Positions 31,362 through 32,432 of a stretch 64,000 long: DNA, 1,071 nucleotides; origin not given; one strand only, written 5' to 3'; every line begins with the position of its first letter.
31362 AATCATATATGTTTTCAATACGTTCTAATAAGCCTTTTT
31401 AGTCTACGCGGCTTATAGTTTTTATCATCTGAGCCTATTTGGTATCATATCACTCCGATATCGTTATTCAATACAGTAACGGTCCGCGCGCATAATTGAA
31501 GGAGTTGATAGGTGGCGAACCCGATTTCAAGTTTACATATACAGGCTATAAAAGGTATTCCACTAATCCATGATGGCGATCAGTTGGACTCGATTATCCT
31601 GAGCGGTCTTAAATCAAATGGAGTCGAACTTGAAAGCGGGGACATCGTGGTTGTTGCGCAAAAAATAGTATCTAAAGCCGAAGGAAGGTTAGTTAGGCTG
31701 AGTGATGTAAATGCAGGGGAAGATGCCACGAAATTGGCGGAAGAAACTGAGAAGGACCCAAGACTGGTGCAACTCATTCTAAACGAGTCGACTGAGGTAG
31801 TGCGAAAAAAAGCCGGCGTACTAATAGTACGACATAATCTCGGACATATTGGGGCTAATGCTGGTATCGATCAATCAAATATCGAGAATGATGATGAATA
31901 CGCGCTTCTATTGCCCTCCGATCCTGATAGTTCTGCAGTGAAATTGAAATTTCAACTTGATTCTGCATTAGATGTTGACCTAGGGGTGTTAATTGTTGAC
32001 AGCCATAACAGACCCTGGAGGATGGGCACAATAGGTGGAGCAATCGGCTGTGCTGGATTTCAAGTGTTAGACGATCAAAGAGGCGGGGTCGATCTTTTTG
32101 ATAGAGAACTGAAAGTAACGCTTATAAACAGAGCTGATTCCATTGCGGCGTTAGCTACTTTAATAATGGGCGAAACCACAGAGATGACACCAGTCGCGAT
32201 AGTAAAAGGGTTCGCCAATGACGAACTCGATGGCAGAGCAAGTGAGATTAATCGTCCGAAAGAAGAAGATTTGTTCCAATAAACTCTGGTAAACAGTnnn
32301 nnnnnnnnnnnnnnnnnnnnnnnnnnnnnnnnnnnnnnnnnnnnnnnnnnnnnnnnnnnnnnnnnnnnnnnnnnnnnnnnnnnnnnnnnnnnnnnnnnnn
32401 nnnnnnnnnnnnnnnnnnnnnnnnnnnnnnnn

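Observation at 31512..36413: Complete coenzyme F420 biosynthesis operon (cofE-cofD-cofC-fbiC) in a proteobacterial-type catabolic neighbourhood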

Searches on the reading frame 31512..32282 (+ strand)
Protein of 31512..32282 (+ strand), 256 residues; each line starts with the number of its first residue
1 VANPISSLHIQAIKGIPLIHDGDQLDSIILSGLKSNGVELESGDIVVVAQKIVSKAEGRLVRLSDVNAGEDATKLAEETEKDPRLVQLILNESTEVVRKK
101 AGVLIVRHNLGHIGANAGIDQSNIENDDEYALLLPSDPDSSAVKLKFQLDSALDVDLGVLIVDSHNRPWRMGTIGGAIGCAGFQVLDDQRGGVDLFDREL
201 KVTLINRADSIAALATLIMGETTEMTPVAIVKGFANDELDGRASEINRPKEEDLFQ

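Call 3: search_protein_families(library=ncbifam, proteins=[window:31512-32282:+], max_evalue=0.001)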
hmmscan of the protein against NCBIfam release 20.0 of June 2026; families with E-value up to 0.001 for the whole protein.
window:31512-32282:+ (256 aa): 4 families
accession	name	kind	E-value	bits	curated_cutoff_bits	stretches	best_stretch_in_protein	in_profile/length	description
TIGR01916.1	F420_cofE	equivalog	6.1e-74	248.5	180.65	1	9-256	2-244/244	coenzyme F420-0:L-glutamate ligase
NF009809.0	PRK13293.1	equivalog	2.2e-69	233.6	274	1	8-256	3-244/253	coenzyme F420-0:L-glutamate ligase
NF009810.0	PRK13294.1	equivalog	1.3e-55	189.1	304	1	6-256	11-243/449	coenzyme F420-0:L-glutamate ligase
TIGR04132.1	intra_fol_E_lig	hypoth_equivalog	5.7e-28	97.9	350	1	9-233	2-202/241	putative folate metabolism gamma-glutamate ligase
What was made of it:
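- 31512..32282 (+): cofE: stand-alone F420-0:gamma-glutamyl ligase, 256 aa, with no FbiB-type nitroreductase domain. The FbiB model NF009810 matches only at positions 11-243 of 449 (call 3).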

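Call 4: search_protein_families(library=pfam, proteins=[window:31512-32282:+], max_evalue=0.001)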
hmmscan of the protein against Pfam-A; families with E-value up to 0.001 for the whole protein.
window:31512-32282:+ (256 aa): 1 family
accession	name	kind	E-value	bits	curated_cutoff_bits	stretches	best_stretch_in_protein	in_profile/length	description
PF01996.21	F420_ligase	-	3.3e-72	242.9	25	1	16-233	4-218/218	F420-0:Gamma-glutamyl ligase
